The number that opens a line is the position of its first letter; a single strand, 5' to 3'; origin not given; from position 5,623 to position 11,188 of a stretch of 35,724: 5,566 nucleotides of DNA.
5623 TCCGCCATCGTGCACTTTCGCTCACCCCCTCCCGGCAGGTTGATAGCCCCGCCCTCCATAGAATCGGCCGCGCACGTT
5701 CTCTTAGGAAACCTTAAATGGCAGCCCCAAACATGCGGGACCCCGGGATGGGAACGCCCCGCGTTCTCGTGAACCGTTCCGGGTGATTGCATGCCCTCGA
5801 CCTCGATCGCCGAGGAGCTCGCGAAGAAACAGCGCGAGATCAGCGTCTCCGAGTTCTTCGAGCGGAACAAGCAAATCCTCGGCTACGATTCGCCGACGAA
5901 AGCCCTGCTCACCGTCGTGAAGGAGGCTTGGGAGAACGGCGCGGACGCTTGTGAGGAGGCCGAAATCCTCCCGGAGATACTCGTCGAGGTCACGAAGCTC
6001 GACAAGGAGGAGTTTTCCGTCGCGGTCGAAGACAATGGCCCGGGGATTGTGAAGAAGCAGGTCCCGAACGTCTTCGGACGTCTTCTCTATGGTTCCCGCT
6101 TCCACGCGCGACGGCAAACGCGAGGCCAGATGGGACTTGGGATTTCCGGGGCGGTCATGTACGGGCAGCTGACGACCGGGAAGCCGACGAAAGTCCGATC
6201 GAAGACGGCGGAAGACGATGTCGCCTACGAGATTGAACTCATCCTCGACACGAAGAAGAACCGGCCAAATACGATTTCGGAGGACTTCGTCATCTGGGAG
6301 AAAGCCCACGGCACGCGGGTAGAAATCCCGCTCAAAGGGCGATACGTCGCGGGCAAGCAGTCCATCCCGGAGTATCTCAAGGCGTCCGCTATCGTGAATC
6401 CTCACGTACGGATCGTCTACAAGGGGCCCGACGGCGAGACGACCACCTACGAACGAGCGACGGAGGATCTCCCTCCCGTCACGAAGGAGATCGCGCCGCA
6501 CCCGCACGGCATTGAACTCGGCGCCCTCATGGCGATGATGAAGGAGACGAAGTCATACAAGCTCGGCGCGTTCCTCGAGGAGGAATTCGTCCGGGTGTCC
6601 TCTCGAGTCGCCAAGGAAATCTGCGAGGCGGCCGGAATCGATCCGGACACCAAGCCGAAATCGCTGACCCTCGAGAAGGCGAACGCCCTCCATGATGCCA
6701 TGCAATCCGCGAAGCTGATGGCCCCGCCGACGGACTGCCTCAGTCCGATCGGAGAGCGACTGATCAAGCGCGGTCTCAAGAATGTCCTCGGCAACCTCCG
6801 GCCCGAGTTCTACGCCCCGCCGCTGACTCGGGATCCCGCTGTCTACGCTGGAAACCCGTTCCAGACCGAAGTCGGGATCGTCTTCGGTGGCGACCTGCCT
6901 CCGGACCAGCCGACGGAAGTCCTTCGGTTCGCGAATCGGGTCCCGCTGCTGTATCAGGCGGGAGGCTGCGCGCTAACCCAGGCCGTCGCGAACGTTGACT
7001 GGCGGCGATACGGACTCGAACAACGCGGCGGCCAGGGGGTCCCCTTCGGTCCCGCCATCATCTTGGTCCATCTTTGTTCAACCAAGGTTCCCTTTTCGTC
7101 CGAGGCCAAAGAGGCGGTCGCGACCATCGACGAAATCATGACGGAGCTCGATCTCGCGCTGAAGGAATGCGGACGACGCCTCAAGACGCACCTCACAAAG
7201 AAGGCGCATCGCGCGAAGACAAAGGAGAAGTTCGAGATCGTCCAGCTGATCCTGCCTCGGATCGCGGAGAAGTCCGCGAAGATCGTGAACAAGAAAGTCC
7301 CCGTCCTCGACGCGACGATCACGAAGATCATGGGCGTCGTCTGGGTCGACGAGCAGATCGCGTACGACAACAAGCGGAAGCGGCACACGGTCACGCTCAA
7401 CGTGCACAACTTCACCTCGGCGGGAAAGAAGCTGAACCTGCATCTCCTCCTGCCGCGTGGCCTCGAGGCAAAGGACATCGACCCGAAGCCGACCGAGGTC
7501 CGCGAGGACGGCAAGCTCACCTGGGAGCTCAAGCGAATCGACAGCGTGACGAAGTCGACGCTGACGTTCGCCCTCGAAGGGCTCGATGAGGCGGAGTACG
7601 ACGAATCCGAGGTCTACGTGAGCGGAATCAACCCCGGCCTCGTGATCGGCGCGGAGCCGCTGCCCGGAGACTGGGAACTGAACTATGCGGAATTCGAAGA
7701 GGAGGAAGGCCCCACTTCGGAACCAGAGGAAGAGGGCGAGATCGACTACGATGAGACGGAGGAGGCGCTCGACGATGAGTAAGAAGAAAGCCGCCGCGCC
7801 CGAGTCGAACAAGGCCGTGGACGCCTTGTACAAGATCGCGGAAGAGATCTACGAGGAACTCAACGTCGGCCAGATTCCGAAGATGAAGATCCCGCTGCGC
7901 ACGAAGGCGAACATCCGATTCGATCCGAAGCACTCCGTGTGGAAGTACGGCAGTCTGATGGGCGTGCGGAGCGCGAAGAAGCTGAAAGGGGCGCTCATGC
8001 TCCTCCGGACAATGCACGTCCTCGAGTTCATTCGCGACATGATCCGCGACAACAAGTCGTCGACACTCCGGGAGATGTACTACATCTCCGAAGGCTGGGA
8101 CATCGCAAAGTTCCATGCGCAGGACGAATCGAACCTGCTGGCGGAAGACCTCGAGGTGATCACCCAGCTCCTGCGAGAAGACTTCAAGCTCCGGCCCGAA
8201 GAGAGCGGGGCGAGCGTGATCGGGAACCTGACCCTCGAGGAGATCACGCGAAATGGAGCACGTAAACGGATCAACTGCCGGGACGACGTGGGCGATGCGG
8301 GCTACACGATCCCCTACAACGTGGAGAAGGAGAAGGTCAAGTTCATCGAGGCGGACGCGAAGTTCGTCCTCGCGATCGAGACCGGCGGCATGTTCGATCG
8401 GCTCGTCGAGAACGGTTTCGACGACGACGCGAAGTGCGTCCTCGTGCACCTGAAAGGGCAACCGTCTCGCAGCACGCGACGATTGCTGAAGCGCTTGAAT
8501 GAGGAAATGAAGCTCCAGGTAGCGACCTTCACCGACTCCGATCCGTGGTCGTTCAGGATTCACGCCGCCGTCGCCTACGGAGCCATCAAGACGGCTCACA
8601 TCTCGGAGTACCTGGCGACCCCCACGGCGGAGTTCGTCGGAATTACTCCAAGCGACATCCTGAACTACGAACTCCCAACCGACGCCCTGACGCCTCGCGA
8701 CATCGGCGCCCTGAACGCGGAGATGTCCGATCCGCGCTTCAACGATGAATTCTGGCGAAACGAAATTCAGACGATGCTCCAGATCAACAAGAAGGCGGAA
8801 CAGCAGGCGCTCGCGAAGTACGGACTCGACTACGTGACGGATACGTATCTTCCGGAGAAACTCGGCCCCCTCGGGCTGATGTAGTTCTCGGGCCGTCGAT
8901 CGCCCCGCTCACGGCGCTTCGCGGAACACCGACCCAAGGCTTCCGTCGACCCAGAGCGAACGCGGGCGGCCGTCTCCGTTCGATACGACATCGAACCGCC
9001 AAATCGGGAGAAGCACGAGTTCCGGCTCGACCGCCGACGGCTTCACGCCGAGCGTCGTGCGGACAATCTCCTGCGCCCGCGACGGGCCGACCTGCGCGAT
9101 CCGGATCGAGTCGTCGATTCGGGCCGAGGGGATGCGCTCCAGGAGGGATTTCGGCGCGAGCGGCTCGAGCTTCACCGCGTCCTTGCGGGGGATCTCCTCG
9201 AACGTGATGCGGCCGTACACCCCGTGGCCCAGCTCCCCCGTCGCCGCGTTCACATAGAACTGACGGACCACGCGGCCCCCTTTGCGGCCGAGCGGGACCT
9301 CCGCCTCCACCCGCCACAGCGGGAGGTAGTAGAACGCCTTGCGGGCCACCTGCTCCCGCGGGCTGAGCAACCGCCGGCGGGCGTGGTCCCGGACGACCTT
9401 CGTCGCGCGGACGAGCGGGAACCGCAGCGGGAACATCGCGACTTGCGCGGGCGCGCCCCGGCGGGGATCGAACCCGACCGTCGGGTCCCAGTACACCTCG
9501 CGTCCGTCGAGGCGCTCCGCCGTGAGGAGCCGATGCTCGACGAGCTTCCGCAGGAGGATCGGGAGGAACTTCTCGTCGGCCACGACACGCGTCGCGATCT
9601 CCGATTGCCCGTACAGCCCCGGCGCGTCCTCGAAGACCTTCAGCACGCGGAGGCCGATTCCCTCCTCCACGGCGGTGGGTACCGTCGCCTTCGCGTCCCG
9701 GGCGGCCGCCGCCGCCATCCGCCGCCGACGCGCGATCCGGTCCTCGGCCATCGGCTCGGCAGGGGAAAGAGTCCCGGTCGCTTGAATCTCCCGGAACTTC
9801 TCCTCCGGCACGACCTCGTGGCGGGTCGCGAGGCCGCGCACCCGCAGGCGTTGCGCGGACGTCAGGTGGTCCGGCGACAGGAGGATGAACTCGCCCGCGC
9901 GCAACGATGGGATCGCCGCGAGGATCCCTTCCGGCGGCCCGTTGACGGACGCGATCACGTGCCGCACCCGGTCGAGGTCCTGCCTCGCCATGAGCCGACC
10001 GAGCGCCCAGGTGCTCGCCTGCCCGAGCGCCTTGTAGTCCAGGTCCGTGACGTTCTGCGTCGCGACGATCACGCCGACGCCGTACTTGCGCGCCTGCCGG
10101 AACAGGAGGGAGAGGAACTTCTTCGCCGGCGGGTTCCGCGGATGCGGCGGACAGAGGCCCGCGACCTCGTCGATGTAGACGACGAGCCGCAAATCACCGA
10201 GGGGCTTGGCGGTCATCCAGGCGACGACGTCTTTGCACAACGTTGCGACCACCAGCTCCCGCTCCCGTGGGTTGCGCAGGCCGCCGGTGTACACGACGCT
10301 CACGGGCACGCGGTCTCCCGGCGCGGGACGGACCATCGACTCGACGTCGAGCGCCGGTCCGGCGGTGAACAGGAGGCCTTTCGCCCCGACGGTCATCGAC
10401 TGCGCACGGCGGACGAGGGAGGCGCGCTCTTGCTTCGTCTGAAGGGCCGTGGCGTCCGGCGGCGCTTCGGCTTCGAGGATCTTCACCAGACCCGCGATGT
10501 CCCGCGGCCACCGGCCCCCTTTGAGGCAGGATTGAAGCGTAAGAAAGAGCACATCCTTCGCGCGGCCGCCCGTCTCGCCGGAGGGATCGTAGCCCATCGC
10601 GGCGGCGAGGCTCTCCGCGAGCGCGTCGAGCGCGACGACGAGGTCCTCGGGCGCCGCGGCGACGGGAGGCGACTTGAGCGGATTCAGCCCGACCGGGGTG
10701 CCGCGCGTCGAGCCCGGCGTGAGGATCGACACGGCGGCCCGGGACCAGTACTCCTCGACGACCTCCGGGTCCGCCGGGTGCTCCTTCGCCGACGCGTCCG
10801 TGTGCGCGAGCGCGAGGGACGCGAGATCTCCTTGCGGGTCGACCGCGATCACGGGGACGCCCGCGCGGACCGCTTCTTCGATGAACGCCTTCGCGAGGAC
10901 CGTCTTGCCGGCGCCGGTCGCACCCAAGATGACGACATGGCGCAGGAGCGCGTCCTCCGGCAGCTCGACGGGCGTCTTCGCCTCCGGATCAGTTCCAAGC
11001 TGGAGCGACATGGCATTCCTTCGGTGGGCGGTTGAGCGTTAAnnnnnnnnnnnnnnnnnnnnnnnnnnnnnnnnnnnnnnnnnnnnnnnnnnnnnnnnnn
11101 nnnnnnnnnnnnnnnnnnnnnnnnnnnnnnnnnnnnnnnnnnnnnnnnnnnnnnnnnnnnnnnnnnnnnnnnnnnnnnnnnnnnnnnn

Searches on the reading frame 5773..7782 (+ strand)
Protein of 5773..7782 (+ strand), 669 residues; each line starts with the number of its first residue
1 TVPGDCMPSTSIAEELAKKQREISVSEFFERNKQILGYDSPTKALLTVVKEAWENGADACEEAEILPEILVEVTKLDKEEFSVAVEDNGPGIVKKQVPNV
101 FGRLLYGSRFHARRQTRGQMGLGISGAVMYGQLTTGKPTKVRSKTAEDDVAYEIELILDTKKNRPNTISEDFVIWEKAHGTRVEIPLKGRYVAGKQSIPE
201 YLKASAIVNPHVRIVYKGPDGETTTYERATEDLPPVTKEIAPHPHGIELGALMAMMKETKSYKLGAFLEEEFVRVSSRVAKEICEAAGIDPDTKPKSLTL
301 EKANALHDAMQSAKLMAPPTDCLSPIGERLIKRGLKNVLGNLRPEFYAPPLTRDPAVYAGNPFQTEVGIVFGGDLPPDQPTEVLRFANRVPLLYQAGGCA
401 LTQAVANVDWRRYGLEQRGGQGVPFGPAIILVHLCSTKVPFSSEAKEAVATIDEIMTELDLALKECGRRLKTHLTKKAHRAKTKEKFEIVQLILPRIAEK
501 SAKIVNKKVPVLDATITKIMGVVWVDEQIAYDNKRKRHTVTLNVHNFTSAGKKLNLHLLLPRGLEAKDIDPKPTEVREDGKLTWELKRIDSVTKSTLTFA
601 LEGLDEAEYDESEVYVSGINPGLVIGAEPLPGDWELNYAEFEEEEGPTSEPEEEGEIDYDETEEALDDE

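Call 48: search_protein_families(library=pfam, proteins=[window:5773-7782:+], max_evalue=0.0001)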
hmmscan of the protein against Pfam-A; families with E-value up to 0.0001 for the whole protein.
window:5773-7782:+ (669 aa): 4 families
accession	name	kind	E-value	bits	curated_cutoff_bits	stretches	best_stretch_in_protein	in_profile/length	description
PF09239.17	Topo-VIb_trans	-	7.9e-59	198.4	24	1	318-486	1-159/159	Topoisomerase VI B subunit, transducer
PF18000.7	Top6b_C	-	5.3e-09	36.7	28.6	1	507-621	2-107/111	Type 2 DNA topoisomerase 6 subunit B C-terminal domain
PF02518.31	HATPase_c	-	3.3e-08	34.4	26.4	1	44-129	5-82/111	Histidine kinase-, DNA gyrase B-, and HSP90-like ATPase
PF13589.12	HATPase_c_3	-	1.8e-05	25.2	25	1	47-135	5-89/137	Histidine kinase-, DNA gyrase B-, and HSP90-like ATPase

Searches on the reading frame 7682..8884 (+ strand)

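Call 48: search_protein_families(library=pfam, proteins=[window:7682-8884:+], max_evalue=0.0001)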
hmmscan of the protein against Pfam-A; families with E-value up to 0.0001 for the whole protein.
window:7682-8884:+ (400 aa): 3 families
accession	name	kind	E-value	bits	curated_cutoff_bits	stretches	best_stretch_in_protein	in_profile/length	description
PF21180.3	TOP6A-Spo11_Toprim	-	7.7e-59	198.9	24.1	1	228-394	1-170/170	Topoisomerase 6 subunit A/Spo11, Toprim domain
PF20768.2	Topo_VI_alpha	-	2e-20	72.8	23.6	1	173-225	1-50/50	All-beta domain in DNA topoisomerase VI alpha subunit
PF04406.19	TP6A_N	-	2.5e-17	62.9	26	1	107-169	3-61/62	Type IIB DNA topoisomerase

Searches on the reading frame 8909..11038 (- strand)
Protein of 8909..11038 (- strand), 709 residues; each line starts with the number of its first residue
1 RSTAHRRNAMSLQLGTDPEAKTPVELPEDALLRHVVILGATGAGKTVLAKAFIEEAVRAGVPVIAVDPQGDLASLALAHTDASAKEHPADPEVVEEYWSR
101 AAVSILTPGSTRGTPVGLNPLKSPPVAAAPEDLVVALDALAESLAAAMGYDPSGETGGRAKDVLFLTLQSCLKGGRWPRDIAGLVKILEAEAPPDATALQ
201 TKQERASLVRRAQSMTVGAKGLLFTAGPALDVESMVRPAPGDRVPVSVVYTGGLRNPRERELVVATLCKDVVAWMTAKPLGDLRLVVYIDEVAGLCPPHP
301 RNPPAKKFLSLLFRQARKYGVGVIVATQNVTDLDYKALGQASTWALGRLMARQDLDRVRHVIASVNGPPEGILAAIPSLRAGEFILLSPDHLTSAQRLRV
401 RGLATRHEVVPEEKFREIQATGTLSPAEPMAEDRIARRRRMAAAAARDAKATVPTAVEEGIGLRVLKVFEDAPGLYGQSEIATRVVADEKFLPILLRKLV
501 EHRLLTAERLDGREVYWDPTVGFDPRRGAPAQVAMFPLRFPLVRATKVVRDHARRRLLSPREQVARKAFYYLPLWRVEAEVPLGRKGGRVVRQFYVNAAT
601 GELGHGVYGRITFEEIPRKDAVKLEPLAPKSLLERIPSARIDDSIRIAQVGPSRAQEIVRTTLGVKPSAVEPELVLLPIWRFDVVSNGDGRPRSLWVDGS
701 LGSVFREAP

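Call 48: search_protein_families(library=pfam, proteins=[window:8909-11038:-], max_evalue=0.0001)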
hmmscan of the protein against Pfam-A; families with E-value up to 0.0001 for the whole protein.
window:8909-11038:- (709 aa): 5 families
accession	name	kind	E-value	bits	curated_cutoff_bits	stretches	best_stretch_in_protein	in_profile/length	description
PF05872.18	HerA_C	-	3.1e-11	43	22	1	17-86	6-76/502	Helicase HerA-like C-terminal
PF01935.23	DUF87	-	9e-10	39.4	23.2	1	20-138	10-102/220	Helicase HerA, central domain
PF10412.15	TrwB_AAD_bind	-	5.8e-05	22.6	20.5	0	25-73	8-56/387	Type IV secretion-system coupling protein DNA-binding domain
PF13191.12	AAA_16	-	7.2e-05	23.8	32.6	0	33-143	25-126/167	AAA ATPase domain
PF01695.23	IstB_IS21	-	9e-05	22.5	24.1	0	34-85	94-145/238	IstB-like ATP binding protein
